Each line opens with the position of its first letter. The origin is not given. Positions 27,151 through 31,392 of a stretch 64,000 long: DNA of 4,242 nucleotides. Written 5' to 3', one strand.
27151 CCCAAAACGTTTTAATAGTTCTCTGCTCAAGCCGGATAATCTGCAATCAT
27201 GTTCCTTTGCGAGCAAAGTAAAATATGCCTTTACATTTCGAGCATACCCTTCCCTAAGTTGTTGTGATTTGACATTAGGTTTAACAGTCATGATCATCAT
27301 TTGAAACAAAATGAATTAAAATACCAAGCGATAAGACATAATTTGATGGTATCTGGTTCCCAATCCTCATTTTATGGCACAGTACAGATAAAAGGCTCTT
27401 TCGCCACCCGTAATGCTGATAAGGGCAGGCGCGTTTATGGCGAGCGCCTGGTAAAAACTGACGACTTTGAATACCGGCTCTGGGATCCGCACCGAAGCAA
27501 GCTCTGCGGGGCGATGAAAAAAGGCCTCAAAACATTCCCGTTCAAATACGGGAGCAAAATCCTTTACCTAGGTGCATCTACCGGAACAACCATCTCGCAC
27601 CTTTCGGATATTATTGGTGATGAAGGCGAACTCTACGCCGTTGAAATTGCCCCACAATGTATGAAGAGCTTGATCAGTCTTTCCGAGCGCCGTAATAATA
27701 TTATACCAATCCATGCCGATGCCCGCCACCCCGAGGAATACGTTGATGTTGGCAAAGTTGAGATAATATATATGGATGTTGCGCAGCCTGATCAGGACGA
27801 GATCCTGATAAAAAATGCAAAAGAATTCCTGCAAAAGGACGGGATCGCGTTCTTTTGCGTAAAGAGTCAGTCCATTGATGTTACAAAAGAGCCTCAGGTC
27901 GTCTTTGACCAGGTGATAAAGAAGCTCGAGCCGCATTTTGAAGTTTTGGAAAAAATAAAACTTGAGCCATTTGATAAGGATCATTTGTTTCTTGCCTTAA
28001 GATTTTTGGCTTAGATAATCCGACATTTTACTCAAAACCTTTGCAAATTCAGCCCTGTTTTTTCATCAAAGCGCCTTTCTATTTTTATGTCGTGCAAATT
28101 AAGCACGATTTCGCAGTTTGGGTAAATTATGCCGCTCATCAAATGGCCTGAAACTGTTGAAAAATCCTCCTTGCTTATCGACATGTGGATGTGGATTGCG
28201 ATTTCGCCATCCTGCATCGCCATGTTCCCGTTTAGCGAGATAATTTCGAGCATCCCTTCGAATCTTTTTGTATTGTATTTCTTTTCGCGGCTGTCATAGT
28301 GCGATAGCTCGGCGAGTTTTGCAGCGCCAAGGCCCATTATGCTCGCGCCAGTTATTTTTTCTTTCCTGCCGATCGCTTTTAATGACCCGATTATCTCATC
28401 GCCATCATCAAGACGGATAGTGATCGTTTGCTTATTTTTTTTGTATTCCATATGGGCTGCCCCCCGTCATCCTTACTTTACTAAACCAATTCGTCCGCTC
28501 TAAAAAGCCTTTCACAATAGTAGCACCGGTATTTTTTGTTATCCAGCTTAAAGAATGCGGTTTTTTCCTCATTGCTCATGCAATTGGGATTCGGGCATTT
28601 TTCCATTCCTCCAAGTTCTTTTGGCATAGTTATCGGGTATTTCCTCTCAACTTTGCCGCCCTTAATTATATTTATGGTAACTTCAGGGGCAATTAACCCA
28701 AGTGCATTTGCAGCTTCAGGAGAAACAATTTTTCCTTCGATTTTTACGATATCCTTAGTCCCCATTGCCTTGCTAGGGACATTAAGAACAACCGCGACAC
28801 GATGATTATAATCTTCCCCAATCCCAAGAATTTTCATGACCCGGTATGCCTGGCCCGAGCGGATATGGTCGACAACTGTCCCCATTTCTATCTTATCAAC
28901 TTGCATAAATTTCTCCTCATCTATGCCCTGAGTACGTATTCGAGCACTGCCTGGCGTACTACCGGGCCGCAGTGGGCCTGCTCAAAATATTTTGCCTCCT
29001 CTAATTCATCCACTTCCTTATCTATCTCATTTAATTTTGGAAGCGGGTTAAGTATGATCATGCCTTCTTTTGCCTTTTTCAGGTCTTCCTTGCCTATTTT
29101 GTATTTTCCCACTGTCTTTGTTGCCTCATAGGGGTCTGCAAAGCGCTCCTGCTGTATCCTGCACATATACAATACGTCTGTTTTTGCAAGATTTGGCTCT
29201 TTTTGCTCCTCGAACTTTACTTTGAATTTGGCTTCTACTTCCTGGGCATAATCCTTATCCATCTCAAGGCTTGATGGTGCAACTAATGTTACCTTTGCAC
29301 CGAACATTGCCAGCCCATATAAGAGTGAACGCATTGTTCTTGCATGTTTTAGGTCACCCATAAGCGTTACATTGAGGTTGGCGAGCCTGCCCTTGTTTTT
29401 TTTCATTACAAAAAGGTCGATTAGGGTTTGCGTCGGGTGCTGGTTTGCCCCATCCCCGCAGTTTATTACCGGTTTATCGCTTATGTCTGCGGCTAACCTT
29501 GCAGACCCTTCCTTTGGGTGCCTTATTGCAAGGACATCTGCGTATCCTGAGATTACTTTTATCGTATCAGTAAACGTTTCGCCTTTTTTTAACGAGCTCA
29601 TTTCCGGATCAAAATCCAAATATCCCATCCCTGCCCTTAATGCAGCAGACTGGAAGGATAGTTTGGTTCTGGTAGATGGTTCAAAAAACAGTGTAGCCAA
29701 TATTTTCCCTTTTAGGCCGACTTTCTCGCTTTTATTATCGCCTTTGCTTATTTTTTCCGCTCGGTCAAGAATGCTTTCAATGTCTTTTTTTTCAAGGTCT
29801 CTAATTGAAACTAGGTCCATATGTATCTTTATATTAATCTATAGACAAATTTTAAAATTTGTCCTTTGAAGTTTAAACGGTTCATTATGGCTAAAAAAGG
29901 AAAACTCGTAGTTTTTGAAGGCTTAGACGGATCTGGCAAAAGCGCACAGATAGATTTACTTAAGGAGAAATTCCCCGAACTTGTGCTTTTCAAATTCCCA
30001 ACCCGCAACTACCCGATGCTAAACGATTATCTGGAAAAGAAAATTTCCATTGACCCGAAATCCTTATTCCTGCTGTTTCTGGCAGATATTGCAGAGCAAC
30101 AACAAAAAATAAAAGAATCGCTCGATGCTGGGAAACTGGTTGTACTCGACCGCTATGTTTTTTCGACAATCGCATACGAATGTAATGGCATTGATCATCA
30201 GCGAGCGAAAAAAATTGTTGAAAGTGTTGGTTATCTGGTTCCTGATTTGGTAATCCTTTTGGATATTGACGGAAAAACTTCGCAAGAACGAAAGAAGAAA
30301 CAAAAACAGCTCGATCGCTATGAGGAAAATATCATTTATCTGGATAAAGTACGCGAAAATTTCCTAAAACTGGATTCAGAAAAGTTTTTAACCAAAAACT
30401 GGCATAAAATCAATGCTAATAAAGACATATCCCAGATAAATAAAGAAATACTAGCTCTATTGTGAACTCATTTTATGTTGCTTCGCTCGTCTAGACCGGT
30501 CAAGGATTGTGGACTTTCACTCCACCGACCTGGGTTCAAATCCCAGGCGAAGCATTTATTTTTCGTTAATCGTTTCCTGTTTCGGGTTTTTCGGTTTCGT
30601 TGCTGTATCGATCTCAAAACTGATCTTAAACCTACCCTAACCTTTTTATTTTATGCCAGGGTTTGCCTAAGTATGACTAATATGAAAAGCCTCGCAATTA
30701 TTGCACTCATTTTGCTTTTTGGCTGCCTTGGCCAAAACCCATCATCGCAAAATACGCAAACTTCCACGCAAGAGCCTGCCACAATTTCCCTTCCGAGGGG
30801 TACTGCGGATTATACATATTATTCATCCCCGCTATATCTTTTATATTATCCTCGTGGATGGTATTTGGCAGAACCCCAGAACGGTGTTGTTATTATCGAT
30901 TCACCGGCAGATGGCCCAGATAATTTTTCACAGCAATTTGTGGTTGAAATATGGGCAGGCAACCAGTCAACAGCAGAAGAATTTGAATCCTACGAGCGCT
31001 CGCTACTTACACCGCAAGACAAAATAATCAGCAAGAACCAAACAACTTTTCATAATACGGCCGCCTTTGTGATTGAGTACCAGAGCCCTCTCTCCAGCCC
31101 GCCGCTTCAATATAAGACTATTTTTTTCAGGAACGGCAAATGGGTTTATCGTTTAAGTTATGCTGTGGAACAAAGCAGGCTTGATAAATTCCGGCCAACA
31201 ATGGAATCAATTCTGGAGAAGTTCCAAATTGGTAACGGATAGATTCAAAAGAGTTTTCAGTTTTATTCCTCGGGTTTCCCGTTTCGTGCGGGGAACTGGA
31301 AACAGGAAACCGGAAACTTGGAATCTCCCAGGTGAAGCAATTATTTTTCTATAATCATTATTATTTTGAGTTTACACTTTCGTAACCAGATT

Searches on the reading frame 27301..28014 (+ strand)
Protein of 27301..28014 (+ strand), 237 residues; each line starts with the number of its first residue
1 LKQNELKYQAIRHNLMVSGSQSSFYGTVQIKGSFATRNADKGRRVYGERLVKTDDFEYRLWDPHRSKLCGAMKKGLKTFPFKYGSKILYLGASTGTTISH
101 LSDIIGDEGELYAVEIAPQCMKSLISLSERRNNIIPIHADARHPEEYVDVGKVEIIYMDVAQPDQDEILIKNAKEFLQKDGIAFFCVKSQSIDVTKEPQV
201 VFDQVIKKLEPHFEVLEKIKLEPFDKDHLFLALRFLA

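Call 20: search_protein_families(library=pfam, proteins=[window:27301-28014:+], max_evalue=0.001)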
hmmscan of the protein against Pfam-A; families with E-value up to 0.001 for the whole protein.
window:27301-28014:+ (237 aa): 2 families
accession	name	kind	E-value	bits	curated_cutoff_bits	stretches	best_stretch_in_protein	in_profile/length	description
PF01269.23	Fibrillarin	-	2.1e-78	263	27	1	33-232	21-222/227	Fibrillarin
PF01189.24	Methyltr_RsmB-F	-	0.00041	20.5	27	1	85-160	10-87/199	16S rRNA methyltransferase RsmB/F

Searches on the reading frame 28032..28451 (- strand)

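Call 52: search_protein_families(library=pfam, proteins=[window:28032-28451:-], max_evalue=0.001)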
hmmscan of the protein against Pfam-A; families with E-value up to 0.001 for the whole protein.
window:28032-28451:- (139 aa): 1 family
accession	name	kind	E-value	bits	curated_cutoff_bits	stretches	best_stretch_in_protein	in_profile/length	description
PF03479.20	PCC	-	1.4e-28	100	25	1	9-118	2-113/117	Plants and Prokaryotes Conserved (PCC) domain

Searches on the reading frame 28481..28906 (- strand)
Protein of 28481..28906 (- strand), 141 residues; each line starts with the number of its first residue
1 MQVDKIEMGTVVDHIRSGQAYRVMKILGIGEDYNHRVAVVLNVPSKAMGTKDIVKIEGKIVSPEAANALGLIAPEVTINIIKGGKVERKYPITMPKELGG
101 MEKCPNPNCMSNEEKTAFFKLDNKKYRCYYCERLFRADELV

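Call 52: search_protein_families(library=pfam, proteins=[window:28481-28906:-], max_evalue=0.001)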
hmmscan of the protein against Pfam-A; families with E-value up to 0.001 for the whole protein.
window:28481-28906:- (141 aa): 2 families
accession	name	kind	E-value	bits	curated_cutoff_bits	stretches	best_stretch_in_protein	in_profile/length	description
PF01948.23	PyrI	-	2e-30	105.3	25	1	1-91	1-91/93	Aspartate carbamoyltransferase regulatory chain, allosteric domain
PF02748.20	PyrI_C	-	1.5e-09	38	23.4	1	100-139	4-47/48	Aspartate carbamoyltransferase regulatory chain, metal binding domain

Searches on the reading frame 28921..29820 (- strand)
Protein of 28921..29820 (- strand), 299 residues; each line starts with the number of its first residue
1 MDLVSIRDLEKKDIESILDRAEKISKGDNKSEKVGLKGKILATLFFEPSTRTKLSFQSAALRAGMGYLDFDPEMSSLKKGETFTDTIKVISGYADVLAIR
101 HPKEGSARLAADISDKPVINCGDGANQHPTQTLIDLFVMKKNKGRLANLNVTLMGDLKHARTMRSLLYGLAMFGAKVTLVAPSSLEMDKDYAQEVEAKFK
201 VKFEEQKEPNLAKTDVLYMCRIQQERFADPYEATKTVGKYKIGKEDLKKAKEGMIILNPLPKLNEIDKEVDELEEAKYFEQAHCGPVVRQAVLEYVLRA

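Call 20: search_protein_families(library=pfam, proteins=[window:28921-29820:-], max_evalue=0.001)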
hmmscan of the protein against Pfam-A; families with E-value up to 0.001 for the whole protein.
window:28921-29820:- (299 aa): 2 families
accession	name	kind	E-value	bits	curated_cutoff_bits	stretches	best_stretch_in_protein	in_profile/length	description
PF02729.26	OTCace_N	-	3.8e-43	147.6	29.9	1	2-140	2-147/148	Aspartate/ornithine carbamoyltransferase, carbamoyl-P binding domain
PF00185.30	OTCace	-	7.4e-25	88.3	29.4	1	148-295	2-156/157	Aspartate/ornithine carbamoyltransferase, Asp/Orn binding domain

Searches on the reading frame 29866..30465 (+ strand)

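Call 20: search_protein_families(library=pfam, proteins=[window:29866-30465:+], max_evalue=0.001)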
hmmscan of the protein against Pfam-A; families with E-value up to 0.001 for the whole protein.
window:29866-30465:+ (199 aa): 3 families
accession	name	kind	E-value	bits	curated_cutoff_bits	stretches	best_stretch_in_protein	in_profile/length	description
PF02223.23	Thymidylate_kin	-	4.2e-35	121.5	27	1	17-195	1-185/185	Thymidylate kinase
PF13521.12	AAA_28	-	3.1e-05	24.7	27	1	15-150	2-134/164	AAA domain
PF01712.25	dNK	-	0.00015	22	27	1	16-172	2-169/203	Deoxynucleoside kinase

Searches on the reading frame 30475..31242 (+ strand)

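Call 20: search_protein_families(library=pfam, proteins=[window:30475-31242:+], max_evalue=0.001)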
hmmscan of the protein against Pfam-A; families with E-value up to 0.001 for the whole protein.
window:30475-31242:+ (255 aa): 1 family
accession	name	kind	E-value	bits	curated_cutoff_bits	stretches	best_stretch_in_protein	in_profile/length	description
PF18933.6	PsbP_2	-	2e-08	34.9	27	1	74-252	7-184/184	PsbP-like protein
